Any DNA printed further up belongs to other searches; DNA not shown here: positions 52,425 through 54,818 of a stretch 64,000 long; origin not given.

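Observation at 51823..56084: Compact 697-aa glycyl-radical enzyme coupled to an insert-less activase and followed by a CFA-synthase-family methyltransferase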

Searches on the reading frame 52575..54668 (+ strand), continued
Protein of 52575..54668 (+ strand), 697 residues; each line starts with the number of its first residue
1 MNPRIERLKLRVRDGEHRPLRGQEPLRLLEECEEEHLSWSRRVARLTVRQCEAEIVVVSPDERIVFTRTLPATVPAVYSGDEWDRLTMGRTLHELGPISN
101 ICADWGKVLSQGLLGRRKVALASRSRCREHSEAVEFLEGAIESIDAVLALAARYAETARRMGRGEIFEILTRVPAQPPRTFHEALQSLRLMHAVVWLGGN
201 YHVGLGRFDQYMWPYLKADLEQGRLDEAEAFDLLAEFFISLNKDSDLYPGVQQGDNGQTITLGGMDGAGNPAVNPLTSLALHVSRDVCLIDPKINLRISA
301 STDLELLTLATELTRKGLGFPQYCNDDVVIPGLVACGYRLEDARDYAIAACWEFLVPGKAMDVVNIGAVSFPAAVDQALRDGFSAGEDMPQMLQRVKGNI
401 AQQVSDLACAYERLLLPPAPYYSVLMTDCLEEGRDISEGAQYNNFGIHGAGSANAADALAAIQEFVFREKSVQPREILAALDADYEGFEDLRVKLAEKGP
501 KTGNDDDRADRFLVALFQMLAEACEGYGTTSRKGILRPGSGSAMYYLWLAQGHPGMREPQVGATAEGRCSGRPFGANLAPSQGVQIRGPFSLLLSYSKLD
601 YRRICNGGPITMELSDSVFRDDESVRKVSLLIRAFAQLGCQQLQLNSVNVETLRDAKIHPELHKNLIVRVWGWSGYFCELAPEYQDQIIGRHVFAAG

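Call 19: search_protein_families(library=pfam, proteins=[L013:7991-9094:+, L015:5772-6416:+, L031:3981-4955:-, L026:19100-20605:+, L043:13248-13892:+, L039:12129-14603:+, L051:3115-5589:+, L017:16681-18375:+, L082:5857-6960:+, L027:12491-13492:-])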
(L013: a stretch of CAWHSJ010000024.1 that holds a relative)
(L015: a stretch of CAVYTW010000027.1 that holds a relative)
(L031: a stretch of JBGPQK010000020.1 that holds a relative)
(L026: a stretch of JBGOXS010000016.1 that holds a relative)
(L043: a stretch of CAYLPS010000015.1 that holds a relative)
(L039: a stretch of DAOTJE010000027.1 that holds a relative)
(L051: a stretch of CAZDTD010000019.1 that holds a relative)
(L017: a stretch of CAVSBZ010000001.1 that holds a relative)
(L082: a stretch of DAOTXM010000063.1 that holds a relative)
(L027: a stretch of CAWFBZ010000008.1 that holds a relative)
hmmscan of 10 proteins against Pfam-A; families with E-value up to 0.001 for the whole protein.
L013:7991-9094:+ (367 aa): 1 family
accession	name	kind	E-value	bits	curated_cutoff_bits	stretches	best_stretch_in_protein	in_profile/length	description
PF01208.23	URO-D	-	1.9e-27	96.7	23.9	1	114-360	97-345/346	Uroporphyrinogen decarboxylase (URO-D)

L015:5772-6416:+ (214 aa): 2 families
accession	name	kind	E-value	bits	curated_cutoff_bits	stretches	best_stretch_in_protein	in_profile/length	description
PF02310.24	B12-binding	-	1.4e-30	106.1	32.1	1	89-201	1-116/121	B12 binding domain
PF02607.22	B12-binding_2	-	5.9e-24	84.5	23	1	4-76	2-73/74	B12 binding domain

L031:3981-4955:- (324 aa): 1 family
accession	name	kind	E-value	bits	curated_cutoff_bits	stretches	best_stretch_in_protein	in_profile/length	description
PF01841.26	Transglut_core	-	5.6e-20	72.1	23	1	153-258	2-108/108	Transglutaminase-like superfamily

L026:19100-20605:+ (501 aa): 3 families
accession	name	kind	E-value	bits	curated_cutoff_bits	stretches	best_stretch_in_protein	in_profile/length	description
PF02610.21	AraA_N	-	4.7e-85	283.9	24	1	8-173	2-167/168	L-arabinose isomerase N-terminal domain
PF24856.1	AraA_central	-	7.1e-71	237.9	24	1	177-324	1-148/148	L-arabinose isomerase central domain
PF11762.14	Arabinose_Iso_C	-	1.1e-65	220.2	25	1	328-471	1-144/144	L-arabinose isomerase C-terminal domain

L043:13248-13892:+ (214 aa): 1 family
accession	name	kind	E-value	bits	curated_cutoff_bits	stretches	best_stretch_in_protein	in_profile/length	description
PF00596.27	Aldolase_II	-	4.3e-55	186.9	22.2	1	9-183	2-181/183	Class II Aldolase and Adducin N-terminal domain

L039:12129-14603:+ (824 aa): 4 families
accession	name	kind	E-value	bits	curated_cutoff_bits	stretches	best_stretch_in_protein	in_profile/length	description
PF22848.2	ASD1_dom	-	9.5e-18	65.1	22.2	1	475-558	97-183/239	Alpha-L-arabinofuranosidase 1 domain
PF06964.18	Alpha-L-AF_C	-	1.2e-16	61.8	27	1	642-817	17-165/165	Alpha-L-arabinofuranosidase C-terminal domain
PF06439.18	3keto-disac_hyd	-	8.5e-11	42.7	26.8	1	78-237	12-187/187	3-keto-disaccharide hydrolase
PF02018.23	CBM_4_9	-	0.00035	21.4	25.9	0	283-379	33-133/136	Carbohydrate binding domain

L051:3115-5589:+ (824 aa): 5 families
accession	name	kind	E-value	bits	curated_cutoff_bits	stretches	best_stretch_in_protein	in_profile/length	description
PF07944.18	Beta-AFase-like_GH127_cat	-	8.6e-86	288.7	24.9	1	48-443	1-375/376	Beta-L-arabinofuranosidase, GH127 catalytic domain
PF20736.2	Glyco_hydro127M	-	3e-24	85.4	24.2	1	453-569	1-95/95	Beta-L-arabinofuranosidase, GH127 middle domain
PF20737.2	Glyco_hydro127C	-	7.4e-16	58.1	23.7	1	571-670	1-69/71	Glycoside hydrolase family 127 C-terminal domain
PF00754.31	F5_F8_type_C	-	4.2e-07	30.6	28.2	1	720-812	23-116/127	F5/8 type C domain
PF22633.2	F5_F8_type_C_2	-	5.3e-06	27.4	27.8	1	720-806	9-91/91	NedA-like, galactose-binding domain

L017:16681-18375:+ (564 aa): 2 families
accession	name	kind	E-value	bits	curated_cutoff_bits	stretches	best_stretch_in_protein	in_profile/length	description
PF02782.22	FGGY_C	-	2.7e-41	142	27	1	295-493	2-198/198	FGGY family of carbohydrate kinases, C-terminal domain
PF00370.27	FGGY_N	-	5.2e-15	56.1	28.8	1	8-282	1-242/245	FGGY family of carbohydrate kinases, N-terminal domain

L082:5857-6960:+ (367 aa): 2 families
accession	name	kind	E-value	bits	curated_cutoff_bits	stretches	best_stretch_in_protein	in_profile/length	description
PF13407.12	Peripla_BP_4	-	8.8e-29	101.3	35.1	1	73-327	2-247/258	Periplasmic binding protein domain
PF00532.27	Peripla_BP_1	-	5.2e-05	23.3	22.2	1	89-270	20-190/281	Periplasmic binding proteins and sugar binding domain of LacI family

L027:12491-13492:- (333 aa): 2 families
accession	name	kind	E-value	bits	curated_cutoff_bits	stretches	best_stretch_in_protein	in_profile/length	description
PF08240.17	ADH_N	-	4.5e-33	114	23.5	1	27-137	1-103/104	Alcohol dehydrogenase GroES-like domain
PF00107.32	ADH_zinc_N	-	1.7e-05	25.2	31.8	1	179-293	4-126/129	Zinc-binding dehydrogenase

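Call 31: search_protein_families(library=pfam, proteins=[L079:17029-18276:+, L061:17105-18496:-, L081:4384-5430:+, L020:14885-16489:+, L046:8023-9210:+, L028:13381-14814:-, L057:13638-14750:+, L067:3328-4257:+, L074:541-3513:+, L069:5826-8162:+])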
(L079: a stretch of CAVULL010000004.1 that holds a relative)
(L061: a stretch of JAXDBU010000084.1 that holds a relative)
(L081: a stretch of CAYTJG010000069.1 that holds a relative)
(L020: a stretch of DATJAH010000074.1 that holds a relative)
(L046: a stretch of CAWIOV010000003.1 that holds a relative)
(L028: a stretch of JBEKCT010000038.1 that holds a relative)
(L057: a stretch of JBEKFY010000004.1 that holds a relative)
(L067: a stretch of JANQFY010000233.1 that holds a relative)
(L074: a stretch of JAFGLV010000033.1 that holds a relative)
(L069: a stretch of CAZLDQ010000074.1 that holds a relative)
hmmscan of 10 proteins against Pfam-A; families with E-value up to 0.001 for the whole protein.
L079:17029-18276:+ (415 aa): 6 families
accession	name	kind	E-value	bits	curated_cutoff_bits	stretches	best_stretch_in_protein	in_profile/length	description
PF13377.12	Peripla_BP_3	-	8e-38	130.6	26.5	1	124-287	3-167/167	Periplasmic binding protein-like domain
PF12833.13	HTH_18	-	5.8e-21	75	33.6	1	319-395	3-79/80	Helix-turn-helix domain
PF00165.29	HTH_AraC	-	1.7e-18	66.7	26.6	2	359-394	7-41/42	Bacterial regulatory helix-turn-helix proteins, AraC family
PF13407.12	Peripla_BP_4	-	2.3e-08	34.3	35.1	1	88-267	76-257/258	Periplasmic binding protein domain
PF22177.2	PBP1_XylR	-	4.5e-07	30.5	27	1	22-99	2-78/98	XylR N-terminal domain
PF00532.27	Peripla_BP_1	-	1.4e-06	28.4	22.2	1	70-262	56-259/281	Periplasmic binding proteins and sugar binding domain of LacI family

L061:17105-18496:- (463 aa): 2 families
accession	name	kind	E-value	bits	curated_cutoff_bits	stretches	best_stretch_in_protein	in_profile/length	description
PF00083.30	Sugar_tr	-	7.2e-125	417.8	22.3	1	22-461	2-452/452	Sugar (and other) transporter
PF07690.21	MFS_1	-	4.6e-43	147.9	33.4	2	26-401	2-342/347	Major Facilitator Superfamily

L081:4384-5430:+ (348 aa): 3 families
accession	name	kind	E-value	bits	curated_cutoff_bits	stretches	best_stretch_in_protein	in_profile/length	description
PF01408.29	GFO_IDH_MocA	-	1.7e-23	84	24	1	8-124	2-119/120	Oxidoreductase family, NAD-binding Rossmann fold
PF22725.1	GFO_IDH_MocA_C3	-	1.3e-15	57.9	27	1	136-244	4-123/124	GFO/IDH/MocA C-terminal domain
PF02894.22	GFO_IDH_MocA_C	-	1.9e-14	54.4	22.9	1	168-326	43-216/218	Oxidoreductase family, C-terminal alpha/beta domain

L020:14885-16489:+ (534 aa): 2 families
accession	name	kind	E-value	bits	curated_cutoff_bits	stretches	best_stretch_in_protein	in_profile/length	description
PF02782.22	FGGY_C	-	1.2e-37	130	27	1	278-475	2-196/198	FGGY family of carbohydrate kinases, C-terminal domain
PF00370.27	FGGY_N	-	4e-18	66.4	28.8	1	17-242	2-223/245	FGGY family of carbohydrate kinases, N-terminal domain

L046:8023-9210:+ (395 aa): 0 families

L028:13381-14814:- (477 aa): 1 family
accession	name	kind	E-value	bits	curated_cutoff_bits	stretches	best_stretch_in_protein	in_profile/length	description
PF00374.24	NiFeSe_Hases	-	7.1e-31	108.2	25.8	2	41-117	1-77/508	Nickel-dependent hydrogenase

L057:13638-14750:+ (370 aa): 2 families
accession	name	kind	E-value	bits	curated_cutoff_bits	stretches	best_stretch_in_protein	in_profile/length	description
PF00557.29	Peptidase_M24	-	2.6e-16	60.4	23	1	143-336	2-207/208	Metallopeptidase family M24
PF01321.24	Creatinase_N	-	6.3e-05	24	22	1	15-83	2-62/128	Creatinase/Prolidase N-terminal domain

L067:3328-4257:+ (309 aa): 1 family
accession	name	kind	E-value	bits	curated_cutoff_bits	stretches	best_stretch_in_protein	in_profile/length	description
PF07963.17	N_methyl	-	6e-08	32.4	21.2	1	56-81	2-27/27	Prokaryotic N-terminal methylation motif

L074:541-3513:+ (990 aa): 4 families
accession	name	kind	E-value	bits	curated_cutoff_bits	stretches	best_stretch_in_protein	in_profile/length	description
PF13385.13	Laminin_G_3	-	4.6e-32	111.7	27.6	2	825-983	2-150/151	Concanavalin A-like lectin/glucanases superfamily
PF00754.31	F5_F8_type_C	-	2.9e-09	37.6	28.2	1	358-495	2-121/127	F5/8 type C domain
PF14652.11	DUF4457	-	8.4e-07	29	26.7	1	387-467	66-143/323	Domain of unknown function (DUF4457)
PF22633.2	F5_F8_type_C_2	-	4.1e-06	27.7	27.8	1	389-466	7-74/91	NedA-like, galactose-binding domain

L069:5826-8162:+ (778 aa): 2 families
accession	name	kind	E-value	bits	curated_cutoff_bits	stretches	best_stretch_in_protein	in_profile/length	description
PF17801.7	Melibiase_C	-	1.1e-06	29.1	22.9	1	613-671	17-69/71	Alpha galactosidase C-terminal beta sandwich domain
PF02065.24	Melibiase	-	0.00042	19.8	27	1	334-423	99-188/347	Melibiase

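Call 42: search_protein_families(library=ncbifam, proteins=[L013:7991-9094:+, L015:5772-6416:+, L026:19100-20605:+, L043:13248-13892:+, L017:16681-18375:+, L020:14885-16489:+, L027:12491-13492:-, L082:5857-6960:+, L046:8023-9210:+, L039:12129-14603:+], max_evalue=1e-10)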
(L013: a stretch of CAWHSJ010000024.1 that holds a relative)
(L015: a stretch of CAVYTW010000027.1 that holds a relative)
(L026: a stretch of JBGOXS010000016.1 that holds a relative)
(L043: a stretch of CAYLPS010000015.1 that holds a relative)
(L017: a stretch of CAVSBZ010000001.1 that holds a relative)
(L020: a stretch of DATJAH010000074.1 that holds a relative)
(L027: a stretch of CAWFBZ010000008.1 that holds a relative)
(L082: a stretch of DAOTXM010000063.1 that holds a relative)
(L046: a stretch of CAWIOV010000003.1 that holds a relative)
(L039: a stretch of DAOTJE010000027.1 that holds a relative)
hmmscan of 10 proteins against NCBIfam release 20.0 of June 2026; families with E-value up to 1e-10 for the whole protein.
L013:7991-9094:+ (367 aa): 3 families
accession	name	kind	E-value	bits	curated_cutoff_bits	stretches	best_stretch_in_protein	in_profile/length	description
TIGR01463.1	mtaA_cmuA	subfamily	1.1e-18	67.6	235.4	1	122-361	110-338/340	MtaA/CmuA family methyltransferase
NF004889.0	PRK06252.1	subfamily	2.6e-18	66.1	244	1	130-361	118-336/340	methylcobalamin:coenzyme M methyltransferase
NF040654.1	MtaA_Meth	equivalog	1.9e-14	53.3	400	1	131-357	117-331/337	methylcobamide:CoM methyltransferase MtaA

L015:5772-6416:+ (214 aa): 10 families
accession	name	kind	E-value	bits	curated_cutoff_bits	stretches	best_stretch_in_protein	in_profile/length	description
NF047996.1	corrin_MtgC_2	exception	4.7e-70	235.3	370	1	4-209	5-210/212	glycine betaine-specific corrinoid protein MtgC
TIGR02370.1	pyl_corrinoid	subfamily_domain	7.3e-60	201.7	215.3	1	8-201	3-197/197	methyltransferase cognate corrinoid protein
NF041607.1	dimeth_corrin_MtbC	equivalog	2.2e-58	197.1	350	1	8-208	2-202/203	dimethylamine corrinoid protein MtbC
NF047995.1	corrinoid_MtgC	exception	7.8e-57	192.2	310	1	3-208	4-212/215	glycine betaine-specific corrinoid protein MtgC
NF040669.1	MtaC2_Meth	equivalog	8e-41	140.1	450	1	6-205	45-242/267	methanol--corrinoid protein MtaC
TIGR02082.1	metH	equivalog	1.7e-39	135.3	1010.85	1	6-188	649-831/1182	methionine synthase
NF040655.1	MtaC_Meth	equivalog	1.5e-37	129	420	1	3-208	35-237/253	methanol--corrinoid protein MtaC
NF007024.0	PRK09490.1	equivalog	2.9e-32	111.5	1497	1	7-182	665-843/1234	methionine synthase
NF002612.0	PRK02261.1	equivalog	5.8e-15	55.1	110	1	90-179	5-93/148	methylaspartate mutase subunit S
TIGR01501.1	MthylAspMutase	equivalog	8.9e-11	41.7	135.8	0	91-179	4-91/134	methylaspartate mutase subunit S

L026:19100-20605:+ (501 aa): 1 family
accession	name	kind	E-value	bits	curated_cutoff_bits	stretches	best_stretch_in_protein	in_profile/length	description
NF002795.0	PRK02929.1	equivalog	1.3e-249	829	622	1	1-498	1-498/499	L-arabinose isomerase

L043:13248-13892:+ (214 aa): 26 families (the best 25 are shown)
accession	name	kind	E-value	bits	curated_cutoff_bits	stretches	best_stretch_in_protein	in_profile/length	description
NF005123.0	PRK06557.1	subfamily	3.1e-102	341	251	1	3-214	9-222/223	L-ribulose-5-phosphate 4-epimerase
NF006047.0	PRK08193.1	subfamily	2.6e-56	190.8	257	1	3-201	2-213/231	L-ribulose-5-phosphate 4-epimerase AraD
TIGR00760.1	araD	equivalog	3.6e-52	176.8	389.1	1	3-201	2-211/228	L-ribulose-5-phosphate 4-epimerase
NF009003.0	PRK12348.1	subfamily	3.8e-52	177.2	331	1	3-192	1-201/228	L-ribulose-5-phosphate 4-epimerase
NF009625.0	PRK13145.1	equivalog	1.9e-48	165.1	369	1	2-191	4-206/235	L-ribulose-5-phosphate 4-epimerase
NF009002.0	PRK12347.1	subfamily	1.7e-44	151.8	386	1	3-210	2-221/231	L-ribulose-5-phosphate 4-epimerase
NF053831.1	RU1PAldHalo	equivalog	8.7e-44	149.5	300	1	8-214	7-208/208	ribulose-1-phosphate aldolase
NF009691.0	PRK13213.1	equivalog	2.4e-42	144.9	489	1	3-192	2-205/231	L-ribulose-5-phosphate 4-epimerase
NF005302.0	PRK06833.1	equivalog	3.6e-42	144.3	264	1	1-214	1-212/214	L-fuculose-phosphate aldolase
NF004855.0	PRK06208.1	subfamily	1.8e-30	106.1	255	1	22-207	59-247/274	class II aldolase/adducin family protein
NF004527.0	PRK05874.1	equivalog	1e-28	100.4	308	1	16-203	17-204/218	L-fuculose-phosphate aldolase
NF005984.0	PRK08087.1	subfamily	9e-28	97.5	264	1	4-198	4-195/215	L-fuculose-phosphate aldolase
NF006208.0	PRK08333.1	equivalog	1.7e-26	93.1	267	1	22-185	21-181/189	aldolase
TIGR01086.1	fucA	equivalog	1e-25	90.7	400.25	1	6-192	5-188/214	L-fuculose-phosphate aldolase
NF005484.0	PRK07090.1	equivalog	9e-24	84.2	261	1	27-206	52-232/260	aldolase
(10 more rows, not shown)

L017:16681-18375:+ (564 aa): 8 families
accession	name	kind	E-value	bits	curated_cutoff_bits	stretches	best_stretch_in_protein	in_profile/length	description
NF003154.0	PRK04123.1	equivalog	1.2e-235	783.4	428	1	5-558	2-553/554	ribulokinase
TIGR01234.1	L-ribulokinase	equivalog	4.1e-232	771.7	583.25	1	7-548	1-535/536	ribulokinase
TIGR01315.1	5C_CHO_kinase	subfamily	1.2e-61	209.1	408.7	1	9-532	2-527/541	FGGY family pentulose kinase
TIGR01312.1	XylB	equivalog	4.3e-37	127.8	380.25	2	363-538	310-479/481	xylulokinase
NF008187.0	PRK10939.1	equivalog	1.1e-31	110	528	1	6-537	3-498/521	autoinducer-2 kinase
TIGR01311.1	glycerol_kin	equivalog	7.2e-24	84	590.35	1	367-522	333-474/496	glycerol kinase GlpK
NF000756.0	PRK00047.1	subfamily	7.5e-20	70.7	498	1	399-494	358-453/502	glycerol kinase GlpK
TIGR01314.1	gntK_FGGY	equivalog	1e-18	67.2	648.55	1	8-539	1-490/505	gluconokinase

L020:14885-16489:+ (534 aa): 1 family
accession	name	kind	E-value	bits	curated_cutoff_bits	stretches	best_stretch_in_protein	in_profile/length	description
TIGR01312.1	XylB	equivalog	1.1e-31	109.9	380.25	1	18-521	1-478/481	xylulokinase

L027:12491-13492:- (333 aa): 19 families
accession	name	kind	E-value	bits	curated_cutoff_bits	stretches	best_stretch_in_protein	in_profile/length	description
TIGR02822.1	adh_fam_2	subfamily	3.7e-100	335.2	283.5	1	16-329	15-328/329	zinc-binding alcohol dehydrogenase family protein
NF047908.1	AldhRedAhr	equivalog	1e-46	159.4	470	1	1-330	1-334/335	NADPH-dependent aldehyde reductase Ahr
NF006940.0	PRK09422.1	equivalog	2.4e-38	132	344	1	18-331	14-335/338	alcohol dehydrogenase AdhP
NF010344.0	PRK13771.1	subfamily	1.5e-34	119.5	349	1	4-331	1-333/334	putative alcohol dehydrogenase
NF041172.1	AcrlCoa_red_Thmprot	equivalog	1.5e-33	116.2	500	1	4-327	1-330/334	acryloyl-CoA reductase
NF041097.1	keto_inos_dh_IolM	equivalog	5.9e-28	97.6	450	1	13-138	37-169/389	scyllo-inosose 3-dehydrogenase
NF007489.0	PRK10083.1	equivalog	1e-27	97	376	1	4-222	1-217/339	Zn-dependent oxidoreductase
NF003808.0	PRK05396.1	equivalog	1.1e-25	90.3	380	1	4-219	1-216/341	L-threonine 3-dehydrogenase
TIGR00692.1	tdh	equivalog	1.4e-24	86.8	458.35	1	14-215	9-210/340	L-threonine 3-dehydrogenase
TIGR03989.1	Rxyl_3153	subfamily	1.8e-23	83.4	440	1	5-110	3-107/370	NDMA-dependent alcohol dehydrogenase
TIGR03201.1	dearomat_had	equivalog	2.9e-23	82.5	338.65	1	14-131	9-125/349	6-hydroxycyclohex-1-ene-1-carbonyl-CoA dehydrogenase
TIGR03451.1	mycoS_dep_FDH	equivalog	9.7e-22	77.3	512.9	1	12-110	10-106/358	S-(hydroxymethyl)mycothiol dehydrogenase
TIGR03366.1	HpnZ_proposed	hypoth_equivalog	3.7e-19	69.1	328.1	1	25-279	2-272/315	putative phosphonate catabolism associated alcohol dehydrogenase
TIGR02818.1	adh_III_F_hyde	equivalog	5.4e-19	68.5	543.95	1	5-110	3-107/368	S-(hydroxymethyl)glutathione dehydrogenase/class III alcohol dehydrogenase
TIGR02824.1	quinone_pig3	subfamily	2.1e-16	59.8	296.8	0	14-85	13-85/325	putative NAD(P)H quinone oxidoreductase, PIG3 family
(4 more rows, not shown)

L082:5857-6960:+ (367 aa): 1 family
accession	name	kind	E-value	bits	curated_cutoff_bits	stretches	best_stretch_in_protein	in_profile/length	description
NF052284.1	rhzpin_SBP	equivalog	5.5e-24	84.8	420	1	71-367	2-289/289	rhizopine catabolism ABC transporter substrate-binding protein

L046:8023-9210:+ (395 aa): 0 families

L039:12129-14603:+ (824 aa): 1 family
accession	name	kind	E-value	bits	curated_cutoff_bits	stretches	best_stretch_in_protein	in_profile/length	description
NF051901.1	ArabsyFurArfAAgro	equivalog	3.6e-26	92.1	625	1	404-535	49-178/502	arabinosylfuranosidase ArfA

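Call 43: predict_structure(alignment_id=A1)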
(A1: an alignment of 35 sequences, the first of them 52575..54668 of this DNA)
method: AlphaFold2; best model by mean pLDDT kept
length: 697 residues; sequences in the alignment: 35
mean_pLDDT: 82.1   pTM: 0.86
mean pLDDT of the five models: 82.1, 80.9, 79.9, 76.3, 70.5
residues with pLDDT >= 90: 300; 70-90: 274; 50-70: 74; < 50: 49
segments of 3 or more residues with pLDDT < 50: 94-97, 249-254, 549-583, 694-697
pLDDT, mean of each block of 10 residues (from residue 1): 89 84 87 91 93 91 88 79 75 51 89 98 95 95 98 97 96 97 97 83 82 97 96 95 67 61 90 94 85 89 92 72 91 90 86 74 73 85 92 96 88 79 90 83 77 83 92 88 79 80 88 95 91 81 55 39 37 41 61 89 82 74 87 93 81 81 65 61 66 47
secondary structure, 60 per line:
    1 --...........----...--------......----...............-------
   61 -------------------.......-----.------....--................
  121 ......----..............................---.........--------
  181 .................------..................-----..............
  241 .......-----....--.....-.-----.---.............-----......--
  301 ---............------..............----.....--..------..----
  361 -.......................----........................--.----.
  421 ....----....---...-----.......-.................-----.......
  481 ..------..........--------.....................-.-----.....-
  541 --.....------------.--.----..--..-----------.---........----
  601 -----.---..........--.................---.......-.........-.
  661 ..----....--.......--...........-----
elements in order (helices of 4 or more, strands of 3 or more residues): H3-13 H29-34 H39-53 H80-86 E99-102 H105-126 H131-160 H164-172 H181-197 E204-207 H208-221 H227-247 H253-256 E259-263 H275-287 E293-298 H304-315 E322-325 H326-335 H340-344 E362-370 H371-384 H389-412 H420-424 H429-432 E444-450 H452-468 H474-482 H489-498 H507-527 E535-539 E543-547 H589-596 E610-615 H616-619 H622-638 E642-648 H650-658 E667-670 E673-676 H682-692
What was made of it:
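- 52575..54668 (+): Compact glycyl radical enzyme, 697 aa. Its start overlaps the activase stop (ATGA). AF2 model with pLDDT 82 and pTM 0.86 (call 43).
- On Glycyl radical enzyme superfamily (PFL-like branch): The AF2 model has pLDDT 82 and pTM 0.86, with a 5+5 strand pattern plus a Gly hairpin (call 43).
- A complete barrel is predicted: five strands before the Cys loop, five after, then the Gly hairpin (call 43). Model confidence is low for residues 549-583 near the active-site strands (call 43).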
